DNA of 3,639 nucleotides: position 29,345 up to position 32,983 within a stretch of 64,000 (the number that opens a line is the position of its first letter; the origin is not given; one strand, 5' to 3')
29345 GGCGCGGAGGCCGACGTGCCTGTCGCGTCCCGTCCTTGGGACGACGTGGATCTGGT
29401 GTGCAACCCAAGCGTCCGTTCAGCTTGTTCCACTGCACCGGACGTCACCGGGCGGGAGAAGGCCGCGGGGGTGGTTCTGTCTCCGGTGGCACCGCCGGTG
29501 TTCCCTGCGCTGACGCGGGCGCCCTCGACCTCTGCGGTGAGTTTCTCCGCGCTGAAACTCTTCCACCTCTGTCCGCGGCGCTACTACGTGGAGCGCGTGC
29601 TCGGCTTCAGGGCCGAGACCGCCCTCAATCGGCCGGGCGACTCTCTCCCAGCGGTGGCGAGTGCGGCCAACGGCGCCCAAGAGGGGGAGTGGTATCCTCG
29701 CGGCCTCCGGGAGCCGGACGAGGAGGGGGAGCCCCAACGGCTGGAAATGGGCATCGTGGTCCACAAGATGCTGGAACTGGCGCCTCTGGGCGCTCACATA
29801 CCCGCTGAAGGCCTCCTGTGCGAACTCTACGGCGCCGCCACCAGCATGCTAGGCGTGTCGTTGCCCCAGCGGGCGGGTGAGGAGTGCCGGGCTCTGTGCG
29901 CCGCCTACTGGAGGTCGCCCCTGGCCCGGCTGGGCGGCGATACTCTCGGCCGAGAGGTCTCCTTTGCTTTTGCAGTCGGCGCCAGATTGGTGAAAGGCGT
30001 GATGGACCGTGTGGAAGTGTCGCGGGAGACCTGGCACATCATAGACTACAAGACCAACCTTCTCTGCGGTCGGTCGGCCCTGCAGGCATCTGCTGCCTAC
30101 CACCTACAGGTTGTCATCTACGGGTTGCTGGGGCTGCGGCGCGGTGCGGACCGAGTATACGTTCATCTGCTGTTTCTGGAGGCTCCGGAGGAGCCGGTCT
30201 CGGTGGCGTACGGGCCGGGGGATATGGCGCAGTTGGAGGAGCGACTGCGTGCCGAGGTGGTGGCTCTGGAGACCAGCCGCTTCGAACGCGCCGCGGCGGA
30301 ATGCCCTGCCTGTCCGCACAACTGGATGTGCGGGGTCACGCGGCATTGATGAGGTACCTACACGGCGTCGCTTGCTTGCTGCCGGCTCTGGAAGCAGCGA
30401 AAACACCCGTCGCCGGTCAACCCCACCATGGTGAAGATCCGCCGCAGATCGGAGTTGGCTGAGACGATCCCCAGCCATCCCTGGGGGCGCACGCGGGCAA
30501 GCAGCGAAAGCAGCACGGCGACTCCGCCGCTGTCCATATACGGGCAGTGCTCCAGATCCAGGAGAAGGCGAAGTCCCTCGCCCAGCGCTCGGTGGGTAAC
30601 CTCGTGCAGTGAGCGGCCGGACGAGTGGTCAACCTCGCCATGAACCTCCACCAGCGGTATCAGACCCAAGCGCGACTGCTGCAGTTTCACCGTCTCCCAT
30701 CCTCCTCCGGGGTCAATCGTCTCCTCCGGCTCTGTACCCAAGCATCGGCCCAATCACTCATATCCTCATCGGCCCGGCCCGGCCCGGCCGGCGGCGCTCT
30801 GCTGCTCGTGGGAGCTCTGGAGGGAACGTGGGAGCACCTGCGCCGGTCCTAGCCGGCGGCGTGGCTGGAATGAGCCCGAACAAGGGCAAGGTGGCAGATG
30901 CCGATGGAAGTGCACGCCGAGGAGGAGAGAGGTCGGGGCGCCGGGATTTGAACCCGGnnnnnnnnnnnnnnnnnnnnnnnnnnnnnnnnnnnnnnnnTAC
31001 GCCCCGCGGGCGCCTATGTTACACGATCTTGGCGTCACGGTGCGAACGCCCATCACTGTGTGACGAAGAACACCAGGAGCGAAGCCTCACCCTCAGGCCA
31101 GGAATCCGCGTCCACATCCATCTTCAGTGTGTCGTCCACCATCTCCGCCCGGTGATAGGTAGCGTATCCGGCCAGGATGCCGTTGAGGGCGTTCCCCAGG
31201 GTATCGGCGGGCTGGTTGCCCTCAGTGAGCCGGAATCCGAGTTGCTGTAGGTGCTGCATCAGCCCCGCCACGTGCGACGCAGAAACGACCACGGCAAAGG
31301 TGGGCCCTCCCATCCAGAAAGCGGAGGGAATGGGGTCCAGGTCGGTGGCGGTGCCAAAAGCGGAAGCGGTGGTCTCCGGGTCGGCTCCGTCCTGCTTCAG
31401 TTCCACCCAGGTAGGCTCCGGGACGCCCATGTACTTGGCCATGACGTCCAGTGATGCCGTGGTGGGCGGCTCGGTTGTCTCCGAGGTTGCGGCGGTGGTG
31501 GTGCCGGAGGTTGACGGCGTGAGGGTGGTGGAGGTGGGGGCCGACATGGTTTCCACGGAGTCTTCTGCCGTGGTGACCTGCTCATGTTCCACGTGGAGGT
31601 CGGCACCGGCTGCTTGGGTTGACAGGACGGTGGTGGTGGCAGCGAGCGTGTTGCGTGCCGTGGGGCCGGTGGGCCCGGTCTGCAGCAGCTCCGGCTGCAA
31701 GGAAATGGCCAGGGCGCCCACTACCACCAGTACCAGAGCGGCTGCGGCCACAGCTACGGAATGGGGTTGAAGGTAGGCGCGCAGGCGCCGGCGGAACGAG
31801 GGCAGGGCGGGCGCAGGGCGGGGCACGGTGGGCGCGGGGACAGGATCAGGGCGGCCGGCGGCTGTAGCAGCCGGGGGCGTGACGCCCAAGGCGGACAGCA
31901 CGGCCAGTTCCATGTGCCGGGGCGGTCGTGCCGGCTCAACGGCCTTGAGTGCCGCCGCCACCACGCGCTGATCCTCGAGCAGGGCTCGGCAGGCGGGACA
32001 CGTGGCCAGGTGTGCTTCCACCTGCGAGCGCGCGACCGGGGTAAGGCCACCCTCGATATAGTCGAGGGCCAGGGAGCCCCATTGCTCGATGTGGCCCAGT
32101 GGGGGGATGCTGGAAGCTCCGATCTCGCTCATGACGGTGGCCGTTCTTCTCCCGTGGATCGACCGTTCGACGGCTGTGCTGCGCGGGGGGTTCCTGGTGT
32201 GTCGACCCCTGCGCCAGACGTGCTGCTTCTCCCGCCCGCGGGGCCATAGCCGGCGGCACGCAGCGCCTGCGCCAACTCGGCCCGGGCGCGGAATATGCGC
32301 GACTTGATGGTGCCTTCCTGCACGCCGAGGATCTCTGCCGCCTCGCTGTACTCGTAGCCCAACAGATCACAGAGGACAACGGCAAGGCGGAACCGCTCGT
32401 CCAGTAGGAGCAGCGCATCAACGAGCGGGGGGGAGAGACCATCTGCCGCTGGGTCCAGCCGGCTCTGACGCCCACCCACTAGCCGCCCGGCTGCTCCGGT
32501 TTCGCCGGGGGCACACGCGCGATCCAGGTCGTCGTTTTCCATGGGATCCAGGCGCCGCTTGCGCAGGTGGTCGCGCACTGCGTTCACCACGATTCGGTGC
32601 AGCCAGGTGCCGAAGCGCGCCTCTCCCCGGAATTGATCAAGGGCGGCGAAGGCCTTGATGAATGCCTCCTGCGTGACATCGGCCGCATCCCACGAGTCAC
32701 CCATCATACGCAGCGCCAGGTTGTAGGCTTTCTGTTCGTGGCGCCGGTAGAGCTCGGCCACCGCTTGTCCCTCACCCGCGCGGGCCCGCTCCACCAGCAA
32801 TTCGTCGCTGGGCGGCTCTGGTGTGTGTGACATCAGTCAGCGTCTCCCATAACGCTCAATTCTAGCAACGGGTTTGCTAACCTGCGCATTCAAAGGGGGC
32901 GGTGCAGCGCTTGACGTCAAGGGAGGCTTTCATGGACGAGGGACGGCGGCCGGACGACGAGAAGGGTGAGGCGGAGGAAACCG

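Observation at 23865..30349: AddAB/AdnAB-like helicase-nuclease in which both subunits carry Fe-S-type cysteine motifs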

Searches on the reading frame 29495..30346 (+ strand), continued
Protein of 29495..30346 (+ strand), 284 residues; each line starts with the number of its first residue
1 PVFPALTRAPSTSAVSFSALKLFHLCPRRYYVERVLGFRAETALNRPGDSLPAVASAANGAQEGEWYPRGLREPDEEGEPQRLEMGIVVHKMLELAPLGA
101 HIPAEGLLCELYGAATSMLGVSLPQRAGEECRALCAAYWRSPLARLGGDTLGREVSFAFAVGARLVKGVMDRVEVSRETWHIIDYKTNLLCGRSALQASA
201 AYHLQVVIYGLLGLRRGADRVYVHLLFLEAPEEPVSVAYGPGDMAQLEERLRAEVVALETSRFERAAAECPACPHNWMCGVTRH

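Call 44: search_protein_families(library=ncbifam, proteins=[L024:4491-7493:+, L024:7493-10828:+, L027:4086-7232:+, L027:7229-10795:+, L030:5008-7836:+, L030:7820-10855:+], max_evalue=0.00001)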
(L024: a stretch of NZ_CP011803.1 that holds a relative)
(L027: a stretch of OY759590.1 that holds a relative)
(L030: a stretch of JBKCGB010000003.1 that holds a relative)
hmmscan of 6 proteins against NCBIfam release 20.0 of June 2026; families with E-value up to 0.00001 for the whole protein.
L024:4491-7493:+ (1001 aa): 3 families
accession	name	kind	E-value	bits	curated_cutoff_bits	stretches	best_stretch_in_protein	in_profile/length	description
TIGR02773.1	addB_Gpos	equivalog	1.1e-37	129.3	903.7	2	24-376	27-393/1159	helicase-exonuclease AddAB subunit AddB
TIGR02774.1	rexB_recomb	equivalog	1.9e-08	33.2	718.35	1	16-357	13-363/1076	ATP-dependent nuclease subunit B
TIGR03623.1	TIGR03623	subfamily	4.4e-07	28.5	299.6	0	678-969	606-875/876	probable DNA repair protein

L024:7493-10828:+ (1112 aa): 14 families
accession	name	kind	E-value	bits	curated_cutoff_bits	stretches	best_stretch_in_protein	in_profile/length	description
TIGR02785.1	addA_Gpos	equivalog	1.3e-100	338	707.65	2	209-742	339-879/1234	helicase-exonuclease AddAB subunit AddA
TIGR02784.1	addA_alphas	equivalog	8.6e-71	239.6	860.75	2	207-743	340-871/1138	double-strand break repair helicase AddA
TIGR00609.1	recB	equivalog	1.9e-69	234.9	696.05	2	154-933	268-987/1175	exodeoxyribonuclease V subunit beta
TIGR01073.1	pcrA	equivalog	2.5e-63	214.6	911.2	3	6-138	4-120/725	DNA helicase PcrA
TIGR01075.1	uvrD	equivalog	1.1e-52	179.4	1144.45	3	212-342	166-293/715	DNA helicase II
TIGR01074.1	rep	equivalog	4.4e-52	177.2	951.45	3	418-674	321-578/668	DNA helicase Rep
NF008743.0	PRK11773.1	equivalog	1.6e-51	175.6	965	3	210-342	169-298/720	DNA helicase II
NF010485.0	PRK13909.1-2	equivalog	2.8e-51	174.8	650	2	135-738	207-700/909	RecB-like helicase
NF008128.0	PRK10876.1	equivalog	1.5e-41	142.1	1697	2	199-919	319-974/1181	exodeoxyribonuclease V subunit beta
NF010487.0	PRK13909.1-4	equivalog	4.8e-41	140.9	759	3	163-507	232-543/924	RecB-like helicase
NF008172.0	PRK10919.1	equivalog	2.1e-38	132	1168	3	8-145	4-126/673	DNA helicase Rep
NF008276.0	PRK11054.1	equivalog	9.4e-23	80.6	543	1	7-338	197-513/684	DNA helicase IV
NF010484.0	PRK13909.1-1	equivalog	9.4e-22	76.6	1074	2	250-355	341-453/945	RecB-like helicase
NF010486.0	PRK13909.1-3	equivalog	1.2e-20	73.2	1109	2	254-349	331-431/921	RecB-like helicase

L027:4086-7232:+ (1049 aa): 5 families
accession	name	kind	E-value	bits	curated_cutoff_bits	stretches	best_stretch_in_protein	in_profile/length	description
TIGR02773.1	addB_Gpos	equivalog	1.5e-40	138.7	903.7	2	24-379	50-400/1159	helicase-exonuclease AddAB subunit AddB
TIGR03623.1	TIGR03623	subfamily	9.3e-20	70.4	299.6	1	760-961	604-787/876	probable DNA repair protein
TIGR02774.1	rexB_recomb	equivalog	5.7e-13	48.2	718.35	1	285-592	294-596/1076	ATP-dependent nuclease subunit B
TIGR02786.1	addB_alphas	equivalog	3.5e-10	38.6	486.5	1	757-927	753-904/1024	double-strand break repair protein AddB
TIGR01450.1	recC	equivalog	6.7e-10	37.6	582.9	1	432-645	542-735/1063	exodeoxyribonuclease V subunit gamma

L027:7229-10795:+ (1189 aa): 15 families
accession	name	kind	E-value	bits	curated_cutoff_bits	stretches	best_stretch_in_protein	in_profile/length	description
TIGR02785.1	addA_Gpos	equivalog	3.1e-99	333.4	707.65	2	297-867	325-893/1234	helicase-exonuclease AddAB subunit AddA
TIGR02784.1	addA_alphas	equivalog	3.1e-74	251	860.75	3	297-1133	325-1134/1138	double-strand break repair helicase AddA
TIGR00609.1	recB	equivalog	3.8e-71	240.6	696.05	2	289-1015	300-986/1175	exodeoxyribonuclease V subunit beta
TIGR01073.1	pcrA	equivalog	3.7e-64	217.3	911.2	3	319-463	172-292/725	DNA helicase PcrA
NF010485.0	PRK13909.1-2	equivalog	3.2e-47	161.3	650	3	287-474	259-434/909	RecB-like helicase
TIGR01074.1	rep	equivalog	5e-46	157.2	951.45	2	323-784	173-575/668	DNA helicase Rep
NF008743.0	PRK11773.1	equivalog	2.6e-45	155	965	3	315-465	172-298/720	DNA helicase II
TIGR01075.1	uvrD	equivalog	9.4e-45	153.1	1144.45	3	315-464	167-292/715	DNA helicase II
NF008128.0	PRK10876.1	equivalog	4.8e-41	140.4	1697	3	314-630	333-631/1181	exodeoxyribonuclease V subunit beta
NF010487.0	PRK13909.1-4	equivalog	3.2e-36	125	759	3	329-469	297-425/924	RecB-like helicase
NF008172.0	PRK10919.1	equivalog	3.2e-32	111.6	1168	3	321-461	172-288/673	DNA helicase Rep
NF008276.0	PRK11054.1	equivalog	1.7e-19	69.8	543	2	17-172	206-329/684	DNA helicase IV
NF010484.0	PRK13909.1-1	equivalog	4.6e-17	61.1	1074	0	758-863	634-740/945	RecB-like helicase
NF010486.0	PRK13909.1-3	equivalog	1.1e-16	60.2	1109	1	359-469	333-428/921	RecB-like helicase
TIGR00372.1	cas4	equivalog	3.5e-07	30.2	65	0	930-955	1-26/180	CRISPR-associated protein Cas4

L030:5008-7836:+ (943 aa): 1 family
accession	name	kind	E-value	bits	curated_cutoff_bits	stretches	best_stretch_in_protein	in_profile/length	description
TIGR00372.1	cas4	equivalog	6.6e-07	29.3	65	0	627-670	3-42/180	CRISPR-associated protein Cas4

L030:7820-10855:+ (1012 aa): 15 families
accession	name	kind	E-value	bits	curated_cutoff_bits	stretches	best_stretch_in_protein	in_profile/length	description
TIGR01073.1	pcrA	equivalog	3.4e-47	161.2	911.2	2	220-610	170-568/725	DNA helicase PcrA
TIGR00609.1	recB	equivalog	4.6e-47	160.8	696.05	3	356-680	501-820/1175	exodeoxyribonuclease V subunit beta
TIGR01074.1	rep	equivalog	4.7e-46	157.3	951.45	1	18-677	3-616/668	DNA helicase Rep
TIGR01075.1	uvrD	equivalog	9.1e-39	133.3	1144.45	2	243-677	192-614/715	DNA helicase II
NF008743.0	PRK11773.1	equivalog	5.2e-38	130.9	965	2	252-677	210-618/720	DNA helicase II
TIGR02784.1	addA_alphas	equivalog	3.4e-37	128.3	860.75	3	395-939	576-1115/1138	double-strand break repair helicase AddA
TIGR02785.1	addA_Gpos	equivalog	4.3e-37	127.5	707.65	3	21-140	6-130/1234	helicase-exonuclease AddAB subunit AddA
NF008172.0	PRK10919.1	equivalog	9.3e-32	110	1168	2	226-484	174-422/673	DNA helicase Rep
NF010485.0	PRK13909.1-2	equivalog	1e-28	100.1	650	2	34-86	7-57/909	RecB-like helicase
NF008276.0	PRK11054.1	equivalog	2.9e-26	92.2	543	1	18-308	198-481/684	DNA helicase IV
NF008128.0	PRK10876.1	equivalog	1.3e-25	89.4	1697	3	364-692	515-839/1181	exodeoxyribonuclease V subunit beta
NF010487.0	PRK13909.1-4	equivalog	3.9e-22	78.4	759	2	36-89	10-61/924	RecB-like helicase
NF010484.0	PRK13909.1-1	equivalog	1e-11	43.4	1074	0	34-84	9-57/945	RecB-like helicase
NF010486.0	PRK13909.1-3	equivalog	4.5e-11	41.5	1109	0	35-85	10-58/921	RecB-like helicase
NF041464.1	HelD_BACSU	equivalog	7.8e-07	27.4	419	0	252-334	543-623/779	RNA polymerase recycling motor HelD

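Call 67: search_protein_representatives(alignment_id=A1)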
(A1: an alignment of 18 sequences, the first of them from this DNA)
Query: 18 sequences, 274 profile positions. Proteins with E-value up to 0.001 (for the whole library): 25956; up to 1e-10: 4762; up to 1e-30: 392. The best 150 are listed.
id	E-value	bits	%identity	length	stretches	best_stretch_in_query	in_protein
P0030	1.2e-90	319.9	-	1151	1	4-272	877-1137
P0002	7.2e-90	317.4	-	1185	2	5-269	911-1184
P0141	1.8e-88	312.8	-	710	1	4-272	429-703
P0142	2.2e-88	312.5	-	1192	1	5-269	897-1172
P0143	4.3e-88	311.6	-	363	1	7-273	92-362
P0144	5.8e-88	311.2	-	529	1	5-271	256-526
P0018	1.4e-87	309.8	-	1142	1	6-271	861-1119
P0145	2.6e-87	309.0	-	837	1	3-273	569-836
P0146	8.5e-87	307.3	-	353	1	7-269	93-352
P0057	5.3e-86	304.7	-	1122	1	7-273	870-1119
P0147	8.9e-86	304.0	-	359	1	7-273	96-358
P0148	9.4e-86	303.9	-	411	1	5-271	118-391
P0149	1.1e-85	303.7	-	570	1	5-273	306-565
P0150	2.2e-84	299.4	-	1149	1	4-272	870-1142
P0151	9.9e-84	297.3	-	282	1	6-271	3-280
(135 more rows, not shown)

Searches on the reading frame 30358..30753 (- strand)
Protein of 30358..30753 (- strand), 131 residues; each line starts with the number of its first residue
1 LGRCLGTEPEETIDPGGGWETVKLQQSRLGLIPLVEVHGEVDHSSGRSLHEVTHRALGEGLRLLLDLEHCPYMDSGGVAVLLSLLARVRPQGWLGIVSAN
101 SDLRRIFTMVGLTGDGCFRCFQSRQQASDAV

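Call 15: search_protein_families(library=pfam, proteins=[window:30358-30753:-], max_evalue=0.001)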
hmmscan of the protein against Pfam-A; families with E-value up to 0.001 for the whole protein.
window:30358-30753:- (131 aa): 2 families
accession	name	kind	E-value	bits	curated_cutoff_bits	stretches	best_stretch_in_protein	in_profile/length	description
PF13466.11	STAS_2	-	3.6e-12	46.7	29.2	1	35-112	1-79/80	STAS domain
PF01740.26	STAS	-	2.5e-11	43.7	22.6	1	32-126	10-105/106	STAS domain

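Call 52: search_protein_families(library=ncbifam, proteins=[window:30358-30753:-], max_evalue=0.001)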
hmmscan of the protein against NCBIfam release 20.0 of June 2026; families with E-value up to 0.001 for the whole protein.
window:30358-30753:- (131 aa): 2 families
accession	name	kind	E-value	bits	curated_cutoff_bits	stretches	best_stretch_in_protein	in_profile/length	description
TIGR00377.1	ant_ant_sig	superfamily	2.8e-12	46.5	53.45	1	32-113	13-97/108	anti-sigma factor antagonist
TIGR02886.1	spore_II_AA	equivalog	5.5e-09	36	114.75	1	34-113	11-93/106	anti-sigma F factor antagonist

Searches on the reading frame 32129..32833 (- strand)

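Call 15: search_protein_families(library=pfam, proteins=[window:32129-32833:-], max_evalue=0.001)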
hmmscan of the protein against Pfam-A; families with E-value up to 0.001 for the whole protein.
window:32129-32833:- (234 aa): 3 families
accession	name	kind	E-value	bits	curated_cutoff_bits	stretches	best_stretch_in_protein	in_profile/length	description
PF04542.20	Sigma70_r2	-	1.6e-20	73.1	24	1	28-94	1-69/71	Sigma-70 region 2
PF08281.18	Sigma70_r4_2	-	5.4e-13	48.8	25.7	1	137-187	4-54/54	Sigma-70, region 4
PF04545.22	Sigma70_r4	-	1.6e-07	31.1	24.1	1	140-187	1-48/50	Sigma-70, region 4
